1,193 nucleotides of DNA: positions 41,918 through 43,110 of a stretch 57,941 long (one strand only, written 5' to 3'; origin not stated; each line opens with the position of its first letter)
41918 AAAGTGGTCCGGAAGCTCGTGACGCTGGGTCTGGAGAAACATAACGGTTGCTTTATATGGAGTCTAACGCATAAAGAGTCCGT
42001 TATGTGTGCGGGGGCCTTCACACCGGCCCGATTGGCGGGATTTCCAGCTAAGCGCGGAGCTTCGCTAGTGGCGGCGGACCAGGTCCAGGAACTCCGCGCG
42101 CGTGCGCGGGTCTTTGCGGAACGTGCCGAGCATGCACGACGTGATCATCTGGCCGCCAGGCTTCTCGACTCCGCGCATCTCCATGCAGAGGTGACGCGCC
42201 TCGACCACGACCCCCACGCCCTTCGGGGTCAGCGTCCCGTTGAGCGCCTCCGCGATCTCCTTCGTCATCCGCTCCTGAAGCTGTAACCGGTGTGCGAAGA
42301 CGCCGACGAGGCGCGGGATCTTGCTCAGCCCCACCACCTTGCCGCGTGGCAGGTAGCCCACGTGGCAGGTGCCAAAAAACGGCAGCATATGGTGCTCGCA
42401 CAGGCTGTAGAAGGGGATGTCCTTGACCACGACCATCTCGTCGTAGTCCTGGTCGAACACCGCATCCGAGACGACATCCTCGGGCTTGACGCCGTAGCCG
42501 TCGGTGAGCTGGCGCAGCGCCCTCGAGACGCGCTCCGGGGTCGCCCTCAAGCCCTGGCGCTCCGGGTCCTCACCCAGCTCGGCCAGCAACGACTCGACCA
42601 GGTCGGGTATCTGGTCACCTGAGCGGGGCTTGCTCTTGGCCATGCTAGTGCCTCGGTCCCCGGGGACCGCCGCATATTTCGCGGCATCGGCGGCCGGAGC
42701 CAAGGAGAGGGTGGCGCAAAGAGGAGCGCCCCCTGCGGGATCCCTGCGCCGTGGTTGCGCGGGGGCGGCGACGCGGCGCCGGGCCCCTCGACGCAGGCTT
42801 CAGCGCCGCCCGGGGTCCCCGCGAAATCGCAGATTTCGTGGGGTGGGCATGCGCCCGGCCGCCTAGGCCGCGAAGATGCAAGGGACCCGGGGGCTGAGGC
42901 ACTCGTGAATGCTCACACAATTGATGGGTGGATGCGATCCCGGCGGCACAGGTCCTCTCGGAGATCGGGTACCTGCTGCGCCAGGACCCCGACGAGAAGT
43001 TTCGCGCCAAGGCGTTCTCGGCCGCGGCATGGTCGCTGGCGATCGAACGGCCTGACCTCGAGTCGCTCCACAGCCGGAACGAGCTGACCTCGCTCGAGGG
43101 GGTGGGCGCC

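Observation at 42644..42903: A large conserved leader element is shared by folE and an amidase, and I cannot match it to a known riboswitch class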

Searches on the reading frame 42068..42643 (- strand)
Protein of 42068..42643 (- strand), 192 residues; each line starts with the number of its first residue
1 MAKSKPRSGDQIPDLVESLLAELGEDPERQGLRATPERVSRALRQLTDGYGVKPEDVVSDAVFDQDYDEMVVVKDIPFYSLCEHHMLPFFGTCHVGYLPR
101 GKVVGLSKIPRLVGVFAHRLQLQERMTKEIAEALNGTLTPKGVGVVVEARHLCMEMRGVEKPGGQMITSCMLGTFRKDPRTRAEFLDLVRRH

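Call 43: search_protein_families(library=pfam, proteins=[window:42068-42643:-], max_evalue=0.01)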
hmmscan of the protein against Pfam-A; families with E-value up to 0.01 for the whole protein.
window:42068-42643:- (192 aa): 2 families
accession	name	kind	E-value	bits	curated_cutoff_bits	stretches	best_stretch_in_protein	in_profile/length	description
PF01227.27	GTP_cyclohydroI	-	9.4e-75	250.4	27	1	15-189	4-178/179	GTP cyclohydrolase I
PF14489.11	QueF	-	0.00062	20.4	27.3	1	88-146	1-59/81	QueF-like protein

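Call 54: find_homologous_proteins(query=window:42068-42643:-, max_evalue=1e-40)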
Query window:42068-42643:- (192 aa): 7989 proteins with E <= 1e-40 among 8000 candidates; the best 120 are listed.
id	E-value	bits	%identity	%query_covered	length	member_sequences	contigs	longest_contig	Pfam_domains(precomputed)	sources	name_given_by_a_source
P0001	8.1e-119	412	94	100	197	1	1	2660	PF01227.28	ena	-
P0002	2.9e-114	397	92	99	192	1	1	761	PF01227.28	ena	-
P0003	6.0e-114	396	91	99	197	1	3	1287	PF01227.28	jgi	jgi:GTP cyclohydrolase I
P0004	9.9e-114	395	91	99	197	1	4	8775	PF01227.28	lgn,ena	-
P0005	9.9e-114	395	91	99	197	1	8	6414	PF01227.28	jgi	jgi:GTP cyclohydrolase I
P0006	1.6e-113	395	91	99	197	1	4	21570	PF01227.28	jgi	jgi:GTP cyclohydrolase I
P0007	2.8e-113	394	91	99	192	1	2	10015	PF01227.28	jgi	jgi:GTP cyclohydrolase I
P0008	2.8e-113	394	91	99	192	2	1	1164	PF01227.28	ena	-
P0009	3.1e-113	394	91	99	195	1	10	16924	PF01227.28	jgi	jgi:GTP cyclohydrolase I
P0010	6.0e-113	393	91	99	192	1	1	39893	PF01227.28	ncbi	-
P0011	8.1e-113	392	91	99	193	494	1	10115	PF01227.28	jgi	-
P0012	1.1e-112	392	91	99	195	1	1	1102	PF01227.28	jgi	jgi:GTP cyclohydrolase I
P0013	1.1e-112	392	91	99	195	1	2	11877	PF01227.28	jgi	jgi:GTP cyclohydrolase I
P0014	1.2e-112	392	91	99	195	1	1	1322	PF01227.28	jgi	jgi:GTP cyclohydrolase I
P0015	1.5e-112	392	91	99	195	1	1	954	PF01227.28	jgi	jgi:GTP cyclohydrolase I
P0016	1.5e-112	392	90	99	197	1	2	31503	PF01227.28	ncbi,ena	-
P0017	1.5e-112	392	90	99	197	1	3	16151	PF01227.28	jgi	-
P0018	1.5e-112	392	91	99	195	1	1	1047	PF01227.28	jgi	jgi:GTP cyclohydrolase I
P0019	1.6e-112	392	90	99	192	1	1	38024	PF01227.28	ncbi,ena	-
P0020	2.3e-112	391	91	99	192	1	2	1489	PF01227.28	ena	-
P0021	2.3e-112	391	90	99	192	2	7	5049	PF01227.28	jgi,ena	jgi:GTP cyclohydrolase I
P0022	3.0e-112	391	90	99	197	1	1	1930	PF01227.28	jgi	jgi:GTP cyclohydrolase I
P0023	3.6e-112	390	91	99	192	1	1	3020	PF01227.28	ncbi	-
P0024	4.1e-112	390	90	99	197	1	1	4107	PF01227.28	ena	-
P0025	4.1e-112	390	90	99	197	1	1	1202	PF01227.28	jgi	-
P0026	4.2e-112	390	91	99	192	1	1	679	PF01227.28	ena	-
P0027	5.3e-112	390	90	99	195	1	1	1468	PF01227.28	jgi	jgi:GTP cyclohydrolase I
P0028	5.5e-112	390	90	99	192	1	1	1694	PF01227.28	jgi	jgi:GTP cyclohydrolase IA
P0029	6.5e-112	390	90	99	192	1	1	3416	PF01227.28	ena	-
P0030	6.8e-112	389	91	99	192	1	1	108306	PF01227.28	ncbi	-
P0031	1.0e-111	389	90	99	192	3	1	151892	PF01227.28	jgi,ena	jgi:GTP cyclohydrolase I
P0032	1.1e-111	389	89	99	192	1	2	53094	PF01227.28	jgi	-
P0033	1.3e-111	389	89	99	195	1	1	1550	PF01227.28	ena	-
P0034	1.3e-111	389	89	98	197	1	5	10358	PF01227.28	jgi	jgi:GTP cyclohydrolase I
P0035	1.5e-111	388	90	99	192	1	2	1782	PF01227.28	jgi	jgi:GTP cyclohydrolase I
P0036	1.6e-111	388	89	99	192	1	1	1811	PF01227.28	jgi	jgi:GTP cyclohydrolase I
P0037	2.0e-111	388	89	99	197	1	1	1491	PF01227.28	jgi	jgi:GTP cyclohydrolase I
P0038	2.1e-111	388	90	99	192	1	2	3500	PF01227.28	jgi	jgi:GTP cyclohydrolase I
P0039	2.1e-111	388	89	99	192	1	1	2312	PF01227.28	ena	-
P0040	2.4e-111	388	88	99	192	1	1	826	PF01227.28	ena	-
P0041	2.4e-111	388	89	99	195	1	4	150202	PF01227.28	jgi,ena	-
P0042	2.4e-111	388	89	99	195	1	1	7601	PF01227.28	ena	-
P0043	2.6e-111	388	90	99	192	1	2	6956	PF01227.28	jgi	jgi:GTP cyclohydrolase I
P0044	2.9e-111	387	90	99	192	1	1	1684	PF01227.28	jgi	jgi:GTP cyclohydrolase I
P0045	2.9e-111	387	89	99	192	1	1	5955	PF01227.28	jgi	-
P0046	3.3e-111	387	89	99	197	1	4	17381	PF01227.28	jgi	jgi:GTP cyclohydrolase I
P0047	3.3e-111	387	89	99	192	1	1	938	PF01227.28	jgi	jgi:GTP cyclohydrolase I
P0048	3.5e-111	387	88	99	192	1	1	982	PF01227.28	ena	-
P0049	3.5e-111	387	89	99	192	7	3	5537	PF01227.28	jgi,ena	jgi:GTP cyclohydrolase I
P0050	4.4e-111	387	88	99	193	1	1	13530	PF01227.28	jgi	jgi:GTP cyclohydrolase IA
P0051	4.5e-111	387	90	98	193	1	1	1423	PF01227.28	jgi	-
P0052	4.8e-111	387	89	99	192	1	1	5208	PF01227.28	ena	-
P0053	4.9e-111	387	89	99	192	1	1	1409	PF01227.28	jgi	-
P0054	5.3e-111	387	89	99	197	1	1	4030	PF01227.28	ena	-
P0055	5.4e-111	387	89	99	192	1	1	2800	PF01227.28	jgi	jgi:GTP cyclohydrolase I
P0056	7.7e-111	386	88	99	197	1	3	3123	PF01227.28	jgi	jgi:GTP cyclohydrolase I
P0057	8.6e-111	386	89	99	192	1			PF01227.28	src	-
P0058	9.0e-111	386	88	99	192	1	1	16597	PF01227.28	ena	-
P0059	9.3e-111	386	88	99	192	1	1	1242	PF01227.28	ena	-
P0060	9.5e-111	386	88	99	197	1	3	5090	PF01227.28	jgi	jgi:GTP cyclohydrolase I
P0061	9.8e-111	386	88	99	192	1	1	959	PF01227.28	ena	-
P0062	9.8e-111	386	89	99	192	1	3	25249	PF01227.28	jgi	jgi:GTP cyclohydrolase I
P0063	1.0e-110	386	89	99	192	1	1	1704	PF01227.28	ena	-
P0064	1.0e-110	386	89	99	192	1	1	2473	PF01227.28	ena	-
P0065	1.1e-110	386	89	99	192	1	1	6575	PF01227.28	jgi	jgi:GTP cyclohydrolase I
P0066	1.1e-110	385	89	99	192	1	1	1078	PF01227.28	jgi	jgi:GTP cyclohydrolase I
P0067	1.2e-110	385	89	99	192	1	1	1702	PF01227.28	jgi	jgi:GTP cyclohydrolase IA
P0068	1.3e-110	385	90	99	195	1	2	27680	PF01227.28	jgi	jgi:GTP cyclohydrolase I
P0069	1.3e-110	385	88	99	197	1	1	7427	PF01227.28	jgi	jgi:GTP cyclohydrolase I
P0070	1.4e-110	385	89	99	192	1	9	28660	PF01227.28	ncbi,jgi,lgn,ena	-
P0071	1.5e-110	385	89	100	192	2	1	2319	PF01227.28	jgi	jgi:GTP cyclohydrolase I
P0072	1.5e-110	385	89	99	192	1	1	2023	PF01227.28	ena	-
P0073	1.6e-110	385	89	99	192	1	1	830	PF01227.28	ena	-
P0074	1.8e-110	385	87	99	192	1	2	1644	PF01227.28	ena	-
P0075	1.9e-110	385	89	99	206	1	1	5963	PF01227.28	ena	-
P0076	1.9e-110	385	89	99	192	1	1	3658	PF01227.28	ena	-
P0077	2.2e-110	385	90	99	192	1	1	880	PF01227.28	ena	-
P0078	2.4e-110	384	87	99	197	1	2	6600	PF01227.28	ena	-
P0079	2.4e-110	384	89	99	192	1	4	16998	PF01227.28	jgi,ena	-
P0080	2.5e-110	384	88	99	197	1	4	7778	PF01227.28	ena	-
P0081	2.5e-110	384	88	99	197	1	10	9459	PF01227.28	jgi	jgi:GTP cyclohydrolase I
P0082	2.5e-110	384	88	99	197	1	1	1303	PF01227.28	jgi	jgi:GTP cyclohydrolase I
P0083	2.6e-110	384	88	99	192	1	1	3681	PF01227.28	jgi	jgi:GTP cyclohydrolase I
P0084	2.6e-110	384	89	100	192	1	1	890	PF01227.28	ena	-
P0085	2.8e-110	384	89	100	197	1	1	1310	PF01227.28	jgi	jgi:GTP cyclohydrolase I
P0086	2.8e-110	384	89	99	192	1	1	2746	PF01227.28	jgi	-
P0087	3.0e-110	384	88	99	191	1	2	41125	PF01227.28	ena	-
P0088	3.3e-110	384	89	99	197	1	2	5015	PF01227.28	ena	-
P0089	3.3e-110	384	88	99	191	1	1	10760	PF01227.28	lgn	-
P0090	3.4e-110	384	88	99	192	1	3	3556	PF01227.28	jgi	jgi:GTP cyclohydrolase I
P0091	3.4e-110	384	89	99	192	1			PF01227.28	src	-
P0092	3.5e-110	384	88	99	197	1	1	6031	PF01227.28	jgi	jgi:GTP cyclohydrolase I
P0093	3.6e-110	384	88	99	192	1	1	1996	PF01227.28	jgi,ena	-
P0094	3.7e-110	384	88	99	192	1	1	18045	PF01227.28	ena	-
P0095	3.8e-110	384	88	99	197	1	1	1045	PF01227.28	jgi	jgi:GTP cyclohydrolase I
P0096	3.8e-110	384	89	99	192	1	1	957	PF01227.28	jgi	-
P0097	4.1e-110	384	89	99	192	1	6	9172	PF01227.28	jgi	jgi:GTP cyclohydrolase I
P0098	4.2e-110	384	87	99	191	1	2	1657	PF01227.28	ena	-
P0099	4.6e-110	383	88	99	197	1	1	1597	PF01227.28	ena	-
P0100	5.3e-110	383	88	99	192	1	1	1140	PF01227.28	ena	-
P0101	5.8e-110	383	86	99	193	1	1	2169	PF01227.28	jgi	jgi:GTP cyclohydrolase IA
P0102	6.2e-110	383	89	99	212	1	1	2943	PF01227.28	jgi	jgi:GTP cyclohydrolase IA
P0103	6.3e-110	383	88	99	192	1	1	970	PF01227.28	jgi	-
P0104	6.4e-110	383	88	99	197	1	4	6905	PF01227.28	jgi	jgi:GTP cyclohydrolase I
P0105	6.6e-110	383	87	99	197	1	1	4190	PF01227.28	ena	-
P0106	6.6e-110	383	87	99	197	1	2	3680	PF01227.28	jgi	jgi:GTP cyclohydrolase I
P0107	6.6e-110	383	88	99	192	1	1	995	PF01227.28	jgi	-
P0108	7.3e-110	383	88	99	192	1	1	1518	PF01227.28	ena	-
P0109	7.8e-110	383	87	99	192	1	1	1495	PF01227.28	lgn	-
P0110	7.8e-110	383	89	99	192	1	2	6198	PF01227.28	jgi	jgi:GTP cyclohydrolase IA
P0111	8.1e-110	383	88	99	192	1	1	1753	PF01227.28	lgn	-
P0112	8.5e-110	383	87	99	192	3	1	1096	PF01227.28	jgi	-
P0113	8.5e-110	383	88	99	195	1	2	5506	PF01227.28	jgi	jgi:GTP cyclohydrolase I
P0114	8.7e-110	383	88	99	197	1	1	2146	PF01227.28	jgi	jgi:GTP cyclohydrolase I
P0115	9.5e-110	382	87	99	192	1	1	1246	PF01227.28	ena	-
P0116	9.6e-110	382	87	99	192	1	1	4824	PF01227.28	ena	-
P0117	1.1e-109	382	93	95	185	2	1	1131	PF01227.28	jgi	jgi:GTP cyclohydrolase I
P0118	1.1e-109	382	87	99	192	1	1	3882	PF01227.28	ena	-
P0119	1.3e-109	382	89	99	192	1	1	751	PF01227.28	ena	-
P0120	1.5e-109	382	87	99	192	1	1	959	PF01227.28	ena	-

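Call 55: find_encoding_contigs(protein=P0030, flank=2500, max_places=1)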
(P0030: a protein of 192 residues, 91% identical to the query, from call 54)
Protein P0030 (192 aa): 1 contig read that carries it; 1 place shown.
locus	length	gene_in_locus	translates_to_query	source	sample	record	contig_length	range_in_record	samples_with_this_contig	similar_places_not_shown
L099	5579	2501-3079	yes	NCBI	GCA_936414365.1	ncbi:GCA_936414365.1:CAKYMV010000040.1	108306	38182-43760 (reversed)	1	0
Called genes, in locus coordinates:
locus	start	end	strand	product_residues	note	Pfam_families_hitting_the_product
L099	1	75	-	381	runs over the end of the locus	PF02771:Acyl-CoA_dh_N, PF02770:Acyl-CoA_dh_M, PF00441:Acyl-CoA_dh_1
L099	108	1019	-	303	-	PF00296:Bac_luciferase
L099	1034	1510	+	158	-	PF18899:DUF5655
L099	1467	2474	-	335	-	PF14716:HHH_8, PF02811:PHP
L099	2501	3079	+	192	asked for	PF01227:GTP_cyclohydroI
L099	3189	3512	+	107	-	PF12840:HTH_20, PF01022:HTH_5, PF13412:HTH_24 (weak)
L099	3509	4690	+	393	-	PF01658:Inos-1-P_synth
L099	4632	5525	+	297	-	PF03279:Lip_A_acyltrans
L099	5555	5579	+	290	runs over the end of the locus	PF03279:Lip_A_acyltrans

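Call 56: find_encoding_contigs(protein=P0031, flank=2500, max_places=1)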
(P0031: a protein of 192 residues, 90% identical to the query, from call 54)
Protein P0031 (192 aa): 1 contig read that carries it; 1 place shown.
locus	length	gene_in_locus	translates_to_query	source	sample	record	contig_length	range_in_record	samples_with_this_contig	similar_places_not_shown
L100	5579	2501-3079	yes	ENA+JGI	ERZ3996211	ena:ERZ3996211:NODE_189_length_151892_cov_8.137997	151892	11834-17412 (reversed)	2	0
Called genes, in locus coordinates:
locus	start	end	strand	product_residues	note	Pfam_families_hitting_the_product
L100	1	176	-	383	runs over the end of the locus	PF02771:Acyl-CoA_dh_N, PF02770:Acyl-CoA_dh_M, PF00441:Acyl-CoA_dh_1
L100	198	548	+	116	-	PF03795:YCII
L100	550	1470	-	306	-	PF00296:Bac_luciferase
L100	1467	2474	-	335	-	PF14716:HHH_8, PF02811:PHP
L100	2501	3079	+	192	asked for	PF01227:GTP_cyclohydroI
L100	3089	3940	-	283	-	-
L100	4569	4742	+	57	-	-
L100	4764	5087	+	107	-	PF12840:HTH_20 (weak), PF01022:HTH_5, PF13412:HTH_24 (weak)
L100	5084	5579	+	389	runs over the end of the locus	PF01658:Inos-1-P_synth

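Call 57: find_encoding_contigs(protein=P0041, flank=2500, max_places=1)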
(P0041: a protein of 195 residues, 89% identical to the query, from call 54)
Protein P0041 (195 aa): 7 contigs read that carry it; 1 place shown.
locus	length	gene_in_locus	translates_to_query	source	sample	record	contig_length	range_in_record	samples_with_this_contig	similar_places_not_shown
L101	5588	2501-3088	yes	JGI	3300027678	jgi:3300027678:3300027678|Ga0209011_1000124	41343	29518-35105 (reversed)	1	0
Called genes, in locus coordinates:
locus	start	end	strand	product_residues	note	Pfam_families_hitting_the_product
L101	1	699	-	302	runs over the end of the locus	PF00296:Bac_luciferase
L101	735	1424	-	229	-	PF02861:Clp_N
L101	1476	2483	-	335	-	PF14716:HHH_8, PF02811:PHP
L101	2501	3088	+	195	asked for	PF01227:GTP_cyclohydroI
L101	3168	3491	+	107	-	PF12840:HTH_20 (weak), PF01022:HTH_5, PF12802:MarR_2 (weak), PF13412:HTH_24 (weak)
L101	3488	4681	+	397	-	PF01658:Inos-1-P_synth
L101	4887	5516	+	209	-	PF03279:Lip_A_acyltrans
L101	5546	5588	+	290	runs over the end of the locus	PF03279:Lip_A_acyltrans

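Call 58: find_encoding_contigs(protein=P0016, flank=2500, max_places=1)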
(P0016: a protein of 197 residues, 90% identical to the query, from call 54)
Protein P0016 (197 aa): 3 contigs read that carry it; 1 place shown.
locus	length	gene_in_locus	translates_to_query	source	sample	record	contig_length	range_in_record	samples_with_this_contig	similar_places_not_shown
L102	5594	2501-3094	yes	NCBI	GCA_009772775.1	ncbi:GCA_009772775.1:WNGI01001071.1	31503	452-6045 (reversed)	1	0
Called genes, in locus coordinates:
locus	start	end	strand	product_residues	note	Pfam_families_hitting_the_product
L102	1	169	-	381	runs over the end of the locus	PF02771:Acyl-CoA_dh_N, PF02770:Acyl-CoA_dh_M, PF00441:Acyl-CoA_dh_1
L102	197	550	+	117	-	PF03795:YCII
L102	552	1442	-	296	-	PF00296:Bac_luciferase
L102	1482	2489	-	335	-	PF14716:HHH_8, PF02811:PHP (weak)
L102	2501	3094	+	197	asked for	PF01227:GTP_cyclohydroI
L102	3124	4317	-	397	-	PF01548:DEDD_Tnp_IS110, PF02371:Transposase_20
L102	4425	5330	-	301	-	-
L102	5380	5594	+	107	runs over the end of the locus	PF12840:HTH_20, PF01022:HTH_5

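Call 60: find_encoding_contigs(protein=P0001, flank=1500, max_places=1)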
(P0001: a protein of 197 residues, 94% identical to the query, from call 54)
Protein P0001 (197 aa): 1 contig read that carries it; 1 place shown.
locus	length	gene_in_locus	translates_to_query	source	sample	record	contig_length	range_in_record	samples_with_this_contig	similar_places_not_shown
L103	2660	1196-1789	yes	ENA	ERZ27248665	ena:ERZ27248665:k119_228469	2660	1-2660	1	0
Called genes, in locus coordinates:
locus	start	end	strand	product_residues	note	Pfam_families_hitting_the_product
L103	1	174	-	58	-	?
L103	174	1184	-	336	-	PF14716:HHH_8, PF02811:PHP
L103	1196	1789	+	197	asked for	PF01227:GTP_cyclohydroI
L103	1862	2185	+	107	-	PF12840:HTH_20, PF01022:HTH_5, PF13412:HTH_24 (weak)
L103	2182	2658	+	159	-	?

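Call 61: find_encoding_contigs(protein=P0006, flank=1500, max_places=1)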
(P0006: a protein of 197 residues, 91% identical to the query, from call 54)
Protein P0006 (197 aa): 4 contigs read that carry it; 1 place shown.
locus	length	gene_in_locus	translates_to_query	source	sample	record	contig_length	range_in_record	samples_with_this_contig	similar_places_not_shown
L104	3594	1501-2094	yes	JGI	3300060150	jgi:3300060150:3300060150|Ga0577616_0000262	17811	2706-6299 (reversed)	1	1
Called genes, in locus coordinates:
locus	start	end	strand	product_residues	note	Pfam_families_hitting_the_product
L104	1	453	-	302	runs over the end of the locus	PF00296:Bac_luciferase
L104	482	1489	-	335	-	PF14716:HHH_8, PF02811:PHP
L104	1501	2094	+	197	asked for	PF01227:GTP_cyclohydroI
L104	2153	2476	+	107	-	PF12840:HTH_20, PF01022:HTH_5, PF13412:HTH_24 (weak)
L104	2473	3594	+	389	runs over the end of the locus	PF01658:Inos-1-P_synth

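Call 62: find_encoding_contigs(protein=P0010, flank=1500, max_places=1)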
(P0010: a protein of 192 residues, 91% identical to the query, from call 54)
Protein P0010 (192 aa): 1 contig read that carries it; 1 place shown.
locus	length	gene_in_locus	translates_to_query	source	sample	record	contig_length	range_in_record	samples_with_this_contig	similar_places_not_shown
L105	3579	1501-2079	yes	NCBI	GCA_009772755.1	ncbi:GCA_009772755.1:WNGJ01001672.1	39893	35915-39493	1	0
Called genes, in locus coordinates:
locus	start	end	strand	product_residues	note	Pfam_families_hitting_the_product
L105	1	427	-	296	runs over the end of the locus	PF00296:Bac_luciferase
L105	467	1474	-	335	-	PF14716:HHH_8, PF02811:PHP (weak)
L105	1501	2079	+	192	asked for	PF01227:GTP_cyclohydroI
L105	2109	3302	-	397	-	PF01548:DEDD_Tnp_IS110, PF02371:Transposase_20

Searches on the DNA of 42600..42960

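Call 9: search_rna_families(source=window, start=42600, end=42960, threshold=evalue, max_evalue=10)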
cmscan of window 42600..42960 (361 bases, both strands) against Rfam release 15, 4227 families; matches with E-value up to 10: 3.
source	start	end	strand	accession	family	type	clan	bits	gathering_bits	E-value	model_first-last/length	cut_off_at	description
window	42771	42812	+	RF03067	terC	Cis-reg;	-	15.3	39.9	5.1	1-59/59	no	terC RNA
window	42717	42767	-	RF02231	sX12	Gene; sRNA;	-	14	106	5.2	1-78/78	no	Xanthomonas sRNA sX12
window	42707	42736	-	RF02237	asX3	Gene; sRNA;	-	11.6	40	4.9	121-150/182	no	Xanthomonas sRNA asX3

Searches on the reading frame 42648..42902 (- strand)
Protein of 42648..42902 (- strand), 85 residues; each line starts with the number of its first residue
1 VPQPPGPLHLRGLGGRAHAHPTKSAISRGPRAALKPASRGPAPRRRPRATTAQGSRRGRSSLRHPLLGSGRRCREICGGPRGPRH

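Call 43: search_protein_families(library=pfam, proteins=[window:42648-42902:-], max_evalue=0.01)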
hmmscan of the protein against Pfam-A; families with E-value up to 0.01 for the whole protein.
window:42648-42902:- (85 aa): 0 families
